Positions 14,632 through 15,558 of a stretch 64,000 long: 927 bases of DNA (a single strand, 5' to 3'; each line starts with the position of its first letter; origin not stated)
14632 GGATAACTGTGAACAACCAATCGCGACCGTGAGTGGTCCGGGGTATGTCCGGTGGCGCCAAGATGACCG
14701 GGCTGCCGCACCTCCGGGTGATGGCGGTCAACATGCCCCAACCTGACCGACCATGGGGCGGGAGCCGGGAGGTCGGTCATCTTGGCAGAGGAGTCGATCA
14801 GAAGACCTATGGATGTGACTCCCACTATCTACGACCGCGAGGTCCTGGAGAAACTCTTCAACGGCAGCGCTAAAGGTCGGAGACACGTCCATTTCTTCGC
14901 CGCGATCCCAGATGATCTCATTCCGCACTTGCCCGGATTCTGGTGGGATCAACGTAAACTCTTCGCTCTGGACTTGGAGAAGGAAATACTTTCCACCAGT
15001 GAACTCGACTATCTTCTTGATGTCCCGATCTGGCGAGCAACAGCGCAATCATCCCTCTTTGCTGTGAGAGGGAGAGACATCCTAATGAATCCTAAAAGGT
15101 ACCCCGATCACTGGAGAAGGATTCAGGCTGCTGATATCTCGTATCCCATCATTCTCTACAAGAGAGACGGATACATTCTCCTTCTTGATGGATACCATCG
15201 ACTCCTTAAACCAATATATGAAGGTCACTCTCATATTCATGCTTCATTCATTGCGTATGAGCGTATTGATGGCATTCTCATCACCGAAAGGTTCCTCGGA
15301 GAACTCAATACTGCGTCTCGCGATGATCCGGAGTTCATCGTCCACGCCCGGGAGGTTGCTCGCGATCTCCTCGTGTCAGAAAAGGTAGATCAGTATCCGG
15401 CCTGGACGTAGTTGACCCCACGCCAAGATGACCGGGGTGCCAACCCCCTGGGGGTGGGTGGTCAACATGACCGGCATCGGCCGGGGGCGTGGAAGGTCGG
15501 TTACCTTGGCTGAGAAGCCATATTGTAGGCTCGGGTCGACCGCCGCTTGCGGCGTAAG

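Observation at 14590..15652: ParB/Srx-fold (DGYHR) gene bracketed by two direct copies of a ~90-100 nt structured repeat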

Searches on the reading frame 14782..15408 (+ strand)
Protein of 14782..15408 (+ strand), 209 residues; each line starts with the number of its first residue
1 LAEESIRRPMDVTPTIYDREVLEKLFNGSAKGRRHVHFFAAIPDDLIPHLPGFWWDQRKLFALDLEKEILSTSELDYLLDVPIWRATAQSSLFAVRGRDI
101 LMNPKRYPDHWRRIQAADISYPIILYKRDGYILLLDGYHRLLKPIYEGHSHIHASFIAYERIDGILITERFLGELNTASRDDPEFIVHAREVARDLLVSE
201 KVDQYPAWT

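Call 11: search_protein_families(library=pfam, proteins=[window:14809-15408:+], max_evalue=10)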
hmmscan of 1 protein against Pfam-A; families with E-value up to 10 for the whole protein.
window:14809-15408:+ (200 aa): 0 families

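Call 12: search_protein_families(library=ncbifam, proteins=[window:14809-15408:+], max_evalue=10)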
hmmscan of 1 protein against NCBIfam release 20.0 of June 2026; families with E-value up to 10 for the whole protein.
window:14809-15408:+ (200 aa): 1 family
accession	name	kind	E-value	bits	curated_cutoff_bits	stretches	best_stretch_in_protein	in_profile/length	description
NF010257.0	PRK13703.1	subfamily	0.19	10.9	294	1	43-82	87-126/248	conjugal pilus assembly protein TraF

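Call 13: search_protein_families(library=padloc, proteins=[window:14809-15408:+], max_evalue=10)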
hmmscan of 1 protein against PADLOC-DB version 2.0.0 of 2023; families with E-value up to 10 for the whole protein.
window:14809-15408:+ (200 aa): 0 families

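Call 14: search_solved_structures(query=window:14809-15408:+, max_evalue=10)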
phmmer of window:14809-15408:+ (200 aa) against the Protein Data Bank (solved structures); distinct sequences matched with E-value up to 10: 1.
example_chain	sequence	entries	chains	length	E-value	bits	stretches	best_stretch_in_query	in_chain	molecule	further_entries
1ynp_A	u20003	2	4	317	0.97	12.5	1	5-69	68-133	oxidoreductase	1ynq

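Call 15: find_homologous_proteins(query=window:14809-15408:+, max_evalue=0.01)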
Query window:14809-15408:+ (200 aa): 6 proteins with E <= 0.01 among 365 candidates.
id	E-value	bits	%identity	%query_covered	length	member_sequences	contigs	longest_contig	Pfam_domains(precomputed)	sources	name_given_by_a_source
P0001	1.5e-71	259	58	99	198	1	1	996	-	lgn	-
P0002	2.3e-49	186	46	97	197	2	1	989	-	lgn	-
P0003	7.8e-35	139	42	90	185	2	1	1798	-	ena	-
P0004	1.3e-31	128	40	82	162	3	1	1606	-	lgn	-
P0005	1.0e-29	122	39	82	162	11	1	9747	-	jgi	-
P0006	6.1e-29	119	40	81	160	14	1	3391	-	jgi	-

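Call 16: find_encoding_contigs(protein=window:14809-15408:+, flank=10000, max_places=10)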
Protein window:14809-15408:+ (200 aa): no gene with exactly this product is on record in the collection.

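Call 17: find_encoding_contigs(protein=window:14782-15408:+, flank=10000, max_places=10)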
Protein seq(209 aa) (209 aa): 2 contigs read that carry it; 2 places shown.
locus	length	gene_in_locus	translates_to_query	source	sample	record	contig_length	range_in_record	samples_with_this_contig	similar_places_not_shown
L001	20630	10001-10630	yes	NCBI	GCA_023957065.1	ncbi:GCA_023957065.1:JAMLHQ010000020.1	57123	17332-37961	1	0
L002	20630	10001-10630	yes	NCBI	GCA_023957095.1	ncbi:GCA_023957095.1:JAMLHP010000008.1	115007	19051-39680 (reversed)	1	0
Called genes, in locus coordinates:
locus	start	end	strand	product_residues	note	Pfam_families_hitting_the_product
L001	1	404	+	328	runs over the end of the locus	PF00730:HhH-GPD, PF00633:HHH (weak), PF10576:EndIII_4Fe-2S (faint)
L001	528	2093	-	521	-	PF26314:MptA_B_family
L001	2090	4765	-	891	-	PF01624:MutS_I, PF05188:MutS_II, PF05192:MutS_III, PF05190:MutS_IV, PF00488:MutS_V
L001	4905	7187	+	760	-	PF00296:Bac_luciferase, PF01565:FAD_binding_4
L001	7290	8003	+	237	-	PF02585:PIG-L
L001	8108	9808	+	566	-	PF01268:FTHFS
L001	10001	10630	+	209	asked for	-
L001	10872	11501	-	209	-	PF01300:Sua5_yciO_yrdC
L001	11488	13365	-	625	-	PF01541:GIY-YIG, PF27096:UvrC_M, PF02151:UVR, PF22920:UvrC_RNaseH, PF08459:UvrC_RNaseH_dom, PF12826:HHH_2 (weak), PF14520:HHH_5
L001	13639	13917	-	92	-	PF03795:YCII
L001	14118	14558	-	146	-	PF02566:OsmC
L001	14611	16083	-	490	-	PF00171:Aldedh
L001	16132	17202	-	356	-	PF01264:Chorismate_synt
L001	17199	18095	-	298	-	PF13302:Acetyltransf_3 (weak), PF00583:Acetyltransf_1, PF13673:Acetyltransf_10, PF13508:Acetyltransf_7, PF08445:FR47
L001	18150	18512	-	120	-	-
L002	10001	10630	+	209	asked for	-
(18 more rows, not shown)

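Call 19: find_encoding_contigs(protein=P0005, flank=10000)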
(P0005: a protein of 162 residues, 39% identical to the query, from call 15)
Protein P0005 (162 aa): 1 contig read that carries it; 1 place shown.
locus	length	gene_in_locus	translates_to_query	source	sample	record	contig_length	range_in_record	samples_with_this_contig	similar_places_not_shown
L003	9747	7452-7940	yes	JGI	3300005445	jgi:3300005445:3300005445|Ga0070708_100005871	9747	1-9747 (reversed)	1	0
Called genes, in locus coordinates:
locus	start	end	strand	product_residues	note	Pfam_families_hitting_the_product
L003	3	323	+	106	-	?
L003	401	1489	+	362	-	PF00817:IMS, PF11798:IMS_HHH (weak), PF21999:IMS_HHH_1 (faint), PF11799:IMS_C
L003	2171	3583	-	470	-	PF13727:CoA_binding_3, PF02397:Bac_transf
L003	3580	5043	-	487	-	PF01943:Polysacc_synt, PF13440:Polysacc_synt_3, PF01554:MatE (weak), PF03023:MurJ (weak)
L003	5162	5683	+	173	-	PF00355:Rieske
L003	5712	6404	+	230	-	PF00033:Cytochrome_B, PF13631:Cytochrom_B_N_2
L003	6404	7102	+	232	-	-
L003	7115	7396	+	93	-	-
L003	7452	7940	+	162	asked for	-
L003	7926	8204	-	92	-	-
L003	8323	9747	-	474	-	?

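Call 20: find_encoding_contigs(protein=P0006, flank=10000)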
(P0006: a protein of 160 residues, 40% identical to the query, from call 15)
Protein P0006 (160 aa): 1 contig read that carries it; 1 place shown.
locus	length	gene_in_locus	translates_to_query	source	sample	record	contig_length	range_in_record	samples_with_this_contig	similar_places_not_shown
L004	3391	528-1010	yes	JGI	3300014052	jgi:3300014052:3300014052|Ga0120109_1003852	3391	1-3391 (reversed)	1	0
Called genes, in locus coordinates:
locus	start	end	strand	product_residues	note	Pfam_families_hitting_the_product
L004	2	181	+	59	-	?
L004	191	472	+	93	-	-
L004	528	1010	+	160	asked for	-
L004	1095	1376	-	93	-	-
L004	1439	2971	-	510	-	-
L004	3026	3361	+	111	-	PF00085:Thioredoxin, PF13098:Thioredoxin_2 (weak)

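Call 21: find_encoding_contigs(protein=P0003, flank=10000)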
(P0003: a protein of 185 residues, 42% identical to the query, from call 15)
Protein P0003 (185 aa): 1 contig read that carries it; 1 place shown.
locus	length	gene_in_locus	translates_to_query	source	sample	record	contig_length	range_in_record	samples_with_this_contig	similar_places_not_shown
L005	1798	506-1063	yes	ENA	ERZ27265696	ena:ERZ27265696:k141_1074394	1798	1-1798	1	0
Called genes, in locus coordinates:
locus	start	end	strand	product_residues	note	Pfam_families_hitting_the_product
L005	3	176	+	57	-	?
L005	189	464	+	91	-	-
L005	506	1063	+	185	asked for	-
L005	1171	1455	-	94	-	-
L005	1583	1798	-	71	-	?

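Call 22: find_encoding_contigs(protein=P0001, flank=10000)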
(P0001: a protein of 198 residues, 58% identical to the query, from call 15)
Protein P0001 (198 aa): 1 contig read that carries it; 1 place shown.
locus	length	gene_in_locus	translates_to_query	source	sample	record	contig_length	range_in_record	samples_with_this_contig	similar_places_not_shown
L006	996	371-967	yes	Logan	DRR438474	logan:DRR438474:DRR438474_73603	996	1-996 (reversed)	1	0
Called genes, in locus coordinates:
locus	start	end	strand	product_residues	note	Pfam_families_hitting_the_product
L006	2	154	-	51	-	?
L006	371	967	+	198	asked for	-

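Call 24: find_encoding_contigs(protein=P0002, flank=10000)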
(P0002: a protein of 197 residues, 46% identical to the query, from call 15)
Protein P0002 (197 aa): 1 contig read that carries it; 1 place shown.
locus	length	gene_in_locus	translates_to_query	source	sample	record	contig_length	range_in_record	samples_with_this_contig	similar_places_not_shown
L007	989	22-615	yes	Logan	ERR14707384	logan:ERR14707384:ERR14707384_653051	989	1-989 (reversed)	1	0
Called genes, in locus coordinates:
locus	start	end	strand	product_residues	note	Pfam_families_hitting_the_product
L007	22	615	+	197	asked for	-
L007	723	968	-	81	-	PF06778:Chlor_dismutase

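Call 25: find_encoding_contigs(protein=P0004, flank=10000)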
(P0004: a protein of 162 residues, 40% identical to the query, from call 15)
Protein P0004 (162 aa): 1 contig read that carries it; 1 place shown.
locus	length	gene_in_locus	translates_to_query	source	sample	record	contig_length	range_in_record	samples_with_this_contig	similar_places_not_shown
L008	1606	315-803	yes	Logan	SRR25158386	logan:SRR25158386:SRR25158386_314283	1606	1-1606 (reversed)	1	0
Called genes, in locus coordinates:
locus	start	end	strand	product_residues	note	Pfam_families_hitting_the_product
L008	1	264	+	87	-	?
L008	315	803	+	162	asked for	-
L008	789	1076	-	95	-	-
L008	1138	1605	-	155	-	?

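Call 36: search_solved_structures(query=A2, max_evalue=10, show_alignments=3)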
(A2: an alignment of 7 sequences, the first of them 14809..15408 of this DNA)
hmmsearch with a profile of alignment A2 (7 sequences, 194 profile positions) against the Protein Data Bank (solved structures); distinct sequences matched with E-value up to 10: 0.

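Call 39: predict_structure(alignment_id=A2)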
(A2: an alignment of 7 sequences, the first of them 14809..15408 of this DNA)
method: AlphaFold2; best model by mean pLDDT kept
length: 200 residues; sequences in the alignment: 7
mean_pLDDT: 84.6   pTM: 0.77
mean pLDDT of the five models: 84.6, 84.5, 82.7, 79.0, 68.9
residues with pLDDT >= 90: 96; 70-90: 79; 50-70: 11; < 50: 14
segments of 3 or more residues with pLDDT < 50: 1-6, 77-83
pLDDT, mean of each block of 10 residues (from residue 1): 49 89 85 85 89 92 92 62 70 90 93 92 91 95 95 91 89 86 90 67
secondary structure, 60 per line:
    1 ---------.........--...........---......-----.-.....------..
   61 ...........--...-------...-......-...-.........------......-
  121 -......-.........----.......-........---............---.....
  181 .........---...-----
elements in order: H10-18 H21-31 H35-40 H48-52 E59-62 H63-71 E74-76 E84-86 H88-93 H99-107 E114-119 E122-127 H129-137 E142-148 H150-156 H161-172 H176-189

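Call 43: search_protein_representatives(alignment_id=A2)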
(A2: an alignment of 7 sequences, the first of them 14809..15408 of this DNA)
Query: 7 sequences, 194 profile positions. Proteins with E-value up to 0.001 (for the whole library): 1040; up to 1e-10: 318; up to 1e-30: 9. The best 150 are listed.
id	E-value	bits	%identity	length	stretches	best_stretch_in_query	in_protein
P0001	4.0e-92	323.4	-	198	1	1-194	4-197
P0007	1.7e-71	256.1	-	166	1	22-184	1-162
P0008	6.4e-52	192.3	-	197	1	7-194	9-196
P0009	2.2e-46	174.2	-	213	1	6-185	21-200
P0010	3.8e-46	173.4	-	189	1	15-183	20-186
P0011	4.7e-44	166.6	-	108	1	88-194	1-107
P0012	1.1e-40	155.6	-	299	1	7-183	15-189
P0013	1.9e-35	138.5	-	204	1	5-189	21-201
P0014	4.6e-35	137.3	-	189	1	5-183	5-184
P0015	6.9e-28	113.9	-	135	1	54-186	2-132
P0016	9.3e-27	110.2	-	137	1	36-153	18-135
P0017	2.1e-26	109.0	-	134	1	29-151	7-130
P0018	1.8e-25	105.9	-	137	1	28-153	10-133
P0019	2.2e-25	105.7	-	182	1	24-152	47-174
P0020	9.3e-25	103.6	-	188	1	22-149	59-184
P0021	9.3e-25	103.6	-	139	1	27-144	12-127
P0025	5.0e-24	101.3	-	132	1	29-149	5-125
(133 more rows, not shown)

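Call 44: fold_search(model_id=the predicted structure, library=pdb)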
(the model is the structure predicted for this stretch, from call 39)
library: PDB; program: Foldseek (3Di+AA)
matches with E <= 10: 134; with E <= 0.001: 0
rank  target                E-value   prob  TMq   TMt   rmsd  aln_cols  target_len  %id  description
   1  7nfu_B                4.5e-02  0.82  0.27  0.25  10.3       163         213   11  Crystal structure of C-terminally truncated Geobacillus thermoleovorans nucleoid occlusion protein Noc (released 2021-02-17)
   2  6ryk_B                5.3e-02  0.69  0.25  0.36  14.8       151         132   12  Crystal structure of the ParB-like protein PadC (released 2020-01-22)
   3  6ryk_A                6.7e-02  0.66  0.25  0.36  14.3       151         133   13  Crystal structure of the ParB-like protein PadC (released 2020-01-22)
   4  6ky4                  7.4e-02  0.96  0.23  0.48   7.1        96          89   17  Crystal structure of Sulfiredoxin from Arabidopsis thaliana (released 2019-10-16)
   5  7bnk_A                9.9e-02  0.93  0.26  0.27   7.2       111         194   15  Crystal structure of ParB from Myxococcus xanthus bound to CDP and Monothiophosphate (released 2021-09-08)
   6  7bnk_B                9.9e-02  0.91  0.27  0.28   9.2       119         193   12  Crystal structure of ParB from Myxococcus xanthus bound to CDP and Monothiophosphate (released 2021-09-08)
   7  7bm8_A                1.0e-01  0.51  0.26  0.28  15.6       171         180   12  Crystal structure of the C-terminally truncated chromosome-partitioning protein ParB from Caulobacter crescentus compl (released 2021-04-28)
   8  7nfu_A                1.1e-01  0.63  0.29  0.27  10.8       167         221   12  Crystal structure of C-terminally truncated Geobacillus thermoleovorans nucleoid occlusion protein Noc (released 2021-02-17)
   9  5k5a                  1.5e-01  0.72  0.22  0.18   6.6       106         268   16  Structure of the pNOB8-like ParB N-domain (released 2016-06-15)
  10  6sdk_B                1.5e-01  0.44  0.25  0.26  15.3       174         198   10  Crystal structure of bacterial ParB dimer bound to CDP (released 2019-10-23)
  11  7ol9_B                1.7e-01  0.80  0.25  0.25   7.6       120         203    9  Crystal structure of C-terminally truncated Bacillus subtilis nucleoid occlusion protein (Noc) complexed to the Noc-bi (released 2022-03-09)
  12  2rii_X                1.8e-01  0.69  0.22  0.39   7.6        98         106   14  Crystal Structure of Human Peroxiredoxin I in complex with Sulfiredoxin (released 2008-01-08)
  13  6t1f_D                1.8e-01  0.30  0.25  0.27  11.0       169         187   12  Crystal structure of the C-terminally truncated chromosome-partitioning protein ParB from Caulobacter crescentus compl (released 2020-10-14)
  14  5k5d_B                1.9e-01  0.77  0.24  0.19   7.2       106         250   12  Structure of the C2221 form of Pnob8-like ParB-N domain (released 2016-06-15)
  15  7lj1_g                1.9e-01  0.69  0.22  0.39   7.7        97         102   14  Human Prx1-Srx Decameric Complex (released 2021-07-14)
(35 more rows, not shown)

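Call 46: search_protein_families(library=pfam, alignment_id=A3, max_evalue=0.01)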
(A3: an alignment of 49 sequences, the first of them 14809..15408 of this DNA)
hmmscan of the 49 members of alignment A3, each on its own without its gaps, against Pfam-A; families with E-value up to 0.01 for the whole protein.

A. member 1, window:14809-15408:+ (200 aa): 0 families

B. families by the number of members that match (of 49 scanned): 30 families (the first 25 are shown)
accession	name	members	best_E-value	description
PF23719.1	VapB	4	0.0026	Antitoxin VapB-like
PF02655.19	ATP-grasp_3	2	2.9e-07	ATP-grasp domain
PF13671.12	AAA_33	2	4.8e-06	AAA domain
PF00106.31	adh_short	1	2e-36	short chain dehydrogenase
PF13561.12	adh_short_C2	1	2e-33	Enoyl-(Acyl carrier protein) reductase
PF00491.26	Arginase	1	4.8e-30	Arginase family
PF01035.26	DNA_binding_1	1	2e-22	6-O-methylguanine DNA methyltransferase, DNA binding domain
PF13508.13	Acetyltransf_7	1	4.7e-15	Acetyltransferase (GNAT) domain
PF00583.31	Acetyltransf_1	1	8.3e-15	Acetyltransferase (GNAT) family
PF00293.34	NUDIX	1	1.5e-13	NUDIX domain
PF03372.29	Exo_endo_phos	1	5.1e-13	Endonuclease/Exonuclease/phosphatase family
PF13673.13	Acetyltransf_10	1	2.2e-11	Acetyltransferase (GNAT) domain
PF04266.20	ASCH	1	2.7e-10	ASCH domain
PF08659.16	KR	1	1.8e-07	KR domain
PF01609.27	DDE_Tnp_1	1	1.4e-06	Transposase DDE domain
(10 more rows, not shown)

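Call 49: search_protein_families(library=phrogs, proteins=[window:14809-15408:+, P0001, P0007, P0016, P0017, P0021, P0025], max_evalue=0.1)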
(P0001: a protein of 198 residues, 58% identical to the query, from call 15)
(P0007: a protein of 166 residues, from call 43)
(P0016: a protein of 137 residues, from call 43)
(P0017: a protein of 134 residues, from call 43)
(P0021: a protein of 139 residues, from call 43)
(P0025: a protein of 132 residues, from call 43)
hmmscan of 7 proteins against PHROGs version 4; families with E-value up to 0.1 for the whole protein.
window:14809-15408:+ (200 aa): 1 family
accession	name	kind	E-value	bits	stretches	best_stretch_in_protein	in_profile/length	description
phrog_17560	-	unknown function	8.9e-12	46.4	1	62-152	28-108/119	-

P0001 (198 aa): 1 family
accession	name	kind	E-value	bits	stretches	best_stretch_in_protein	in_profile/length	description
phrog_17560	-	unknown function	1e-11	46.3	1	95-152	53-110/119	-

P0007 (166 aa): 1 family
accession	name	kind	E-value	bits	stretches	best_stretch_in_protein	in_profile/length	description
phrog_17560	-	unknown function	4.7e-09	37.6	1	72-128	56-111/119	-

P0016 (137 aa): 1 family
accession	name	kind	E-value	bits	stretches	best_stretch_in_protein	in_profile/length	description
phrog_17560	-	unknown function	3.3e-14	54.3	1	74-131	53-110/119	-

P0017 (134 aa): 3 families
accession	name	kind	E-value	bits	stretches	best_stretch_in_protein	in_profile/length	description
phrog_17560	-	unknown function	6.7e-09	37.1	1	74-132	57-114/119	-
phrog_3785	-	unknown function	0.024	15.8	1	6-18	4-16/45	-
phrog_21912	-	DNA, RNA and nucleotide metabolism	0.096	13.6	0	94-127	83-116/153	DNA binding protein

P0021 (139 aa): 1 family
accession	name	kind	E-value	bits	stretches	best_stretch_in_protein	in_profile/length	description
phrog_17560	-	unknown function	1.5e-10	42.4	1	78-128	56-106/119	-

P0025 (132 aa): 2 families
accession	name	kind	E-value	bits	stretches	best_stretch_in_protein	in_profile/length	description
phrog_17560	-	unknown function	8.2e-13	49.8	1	70-126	55-111/119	-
phrog_723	-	DNA, RNA and nucleotide metabolism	0.032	15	1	77-120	41-88/223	ParB-like partition protein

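Call 63: search_dna_similar(query=window:14809-15408:+, collection=plasmids, mode=protein, max_evalue=0.001)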
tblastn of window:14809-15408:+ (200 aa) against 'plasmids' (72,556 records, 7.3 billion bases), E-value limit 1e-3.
No match.

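Call 64: search_dna_similar(query=window:14809-15408:+, collection=phages, mode=protein, max_evalue=0.001)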
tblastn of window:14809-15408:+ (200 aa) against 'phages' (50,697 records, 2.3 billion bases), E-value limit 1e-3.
Records with a match: 13; places in all: 13; records where one place covers at least 80% of the query: 0.
Best place of each record, by identity: <60% 13.
By first word of the organism name: Pseudomonas 11; Croceibacter 2.
By host as written in the record: Pseudomonas aeruginosa PAO1 5; Pseudomonas aeruginosa 3; - 3; Croceibacter atlanticus HTCC2559 2.
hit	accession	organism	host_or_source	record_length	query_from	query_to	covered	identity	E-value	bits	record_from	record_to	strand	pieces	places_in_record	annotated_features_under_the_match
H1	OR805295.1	Pseudomonas phage Paride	Pseudomonas aeruginosa PAO1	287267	67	154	44%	36.3%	2e-6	53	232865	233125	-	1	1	hypothetical protein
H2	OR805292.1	Pseudomonas phage Cassandra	Pseudomonas aeruginosa PAO1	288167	67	154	44%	36.3%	3e-6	52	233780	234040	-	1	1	hypothetical protein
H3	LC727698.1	Pseudomonas phage sp. 30-3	Pseudomonas aeruginosa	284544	67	154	44%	36.3%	3e-6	52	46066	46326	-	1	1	hypothetical protein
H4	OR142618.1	Pseudomonas phage Callisto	Pseudomonas aeruginosa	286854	67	154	44%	36.3%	3e-6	52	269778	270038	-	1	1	hypothetical protein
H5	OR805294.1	Pseudomonas phage Ettore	Pseudomonas aeruginosa PAO1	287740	67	154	44%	36.3%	3e-6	52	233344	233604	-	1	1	hypothetical protein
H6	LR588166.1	Pseudomonas phage vB_PaeM_MIJ3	-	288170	67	154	44%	36.3%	4e-6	52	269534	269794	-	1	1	hypothetical protein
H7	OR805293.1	Pseudomonas phage Deifobo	Pseudomonas aeruginosa PAO1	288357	67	154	44%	35.2%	8e-6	51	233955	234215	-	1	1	hypothetical protein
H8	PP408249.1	Pseudomonas phage vB_Pa-PAC2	Pseudomonas aeruginosa PAO1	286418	67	154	44%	34.1%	5e-6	52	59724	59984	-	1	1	putative RNA polymerase beta prime subunit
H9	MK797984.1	Pseudomonas phage vB_PaeM_PA5oct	-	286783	67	154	44%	34.1%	5e-6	52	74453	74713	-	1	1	structural protein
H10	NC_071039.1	Pseudomonas phage vB_PaeM_PA5oct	-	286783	67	154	44%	34.1%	5e-6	52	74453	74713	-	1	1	structural protein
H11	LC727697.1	Pseudomonas phage sp. 30-2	Pseudomonas aeruginosa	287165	67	154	44%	34.1%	5e-6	52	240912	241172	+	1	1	hypothetical protein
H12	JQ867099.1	Croceibacter phage P2559S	Croceibacter atlanticus HTCC2559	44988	93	145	27%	47.2%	9e-5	48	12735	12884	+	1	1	hypothetical protein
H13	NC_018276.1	Croceibacter phage P2559S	Croceibacter atlanticus HTCC2559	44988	93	145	27%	47.2%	9e-5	48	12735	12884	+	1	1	hypothetical protein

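Call 67: find_homologous_proteins(query=A5, max_evalue=1e-20)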
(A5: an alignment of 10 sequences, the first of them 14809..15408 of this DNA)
Query A5 (10 sequences) (200 aa, profile of the alignment): 22 proteins with E <= 1e-20 among 8000 candidates.
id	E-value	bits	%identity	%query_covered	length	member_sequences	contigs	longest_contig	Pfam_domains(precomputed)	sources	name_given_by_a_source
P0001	1.2e-81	291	58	99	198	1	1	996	-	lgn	-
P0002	1.1e-77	278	46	97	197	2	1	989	-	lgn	-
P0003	1.9e-73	264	42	90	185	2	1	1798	-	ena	-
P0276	1.5e-70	255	47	93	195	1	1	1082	-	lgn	-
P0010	2.4e-69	251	39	83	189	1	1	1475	-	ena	-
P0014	3.3e-68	247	31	89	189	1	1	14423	-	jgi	jgi:hypothetical protein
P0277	2.3e-66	241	45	94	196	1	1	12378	-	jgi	jgi:hypothetical protein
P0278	7.7e-65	236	43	94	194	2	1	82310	-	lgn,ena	-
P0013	1.4e-64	235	35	94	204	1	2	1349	-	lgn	-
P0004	9.5e-64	233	40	82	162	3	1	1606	-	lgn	-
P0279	2.2e-63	232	36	89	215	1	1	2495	-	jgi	jgi:hypothetical protein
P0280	5.5e-63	230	37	90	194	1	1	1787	-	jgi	-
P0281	7.7e-63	230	36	88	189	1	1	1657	-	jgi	-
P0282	1.2e-62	229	37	82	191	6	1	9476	-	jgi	-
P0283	8.5e-62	226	29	89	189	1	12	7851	-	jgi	jgi:hypothetical protein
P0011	2.6e-39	153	100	54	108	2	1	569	-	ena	-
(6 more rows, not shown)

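Call 68: find_encoding_contigs(protein=P0276, flank=5000, max_places=3)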
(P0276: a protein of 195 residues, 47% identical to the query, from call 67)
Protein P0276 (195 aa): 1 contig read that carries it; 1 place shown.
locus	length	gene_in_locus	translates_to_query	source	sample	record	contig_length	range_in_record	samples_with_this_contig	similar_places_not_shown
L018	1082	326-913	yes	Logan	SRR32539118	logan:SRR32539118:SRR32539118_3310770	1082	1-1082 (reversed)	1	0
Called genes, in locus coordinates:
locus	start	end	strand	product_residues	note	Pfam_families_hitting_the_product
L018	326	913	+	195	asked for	-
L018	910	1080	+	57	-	?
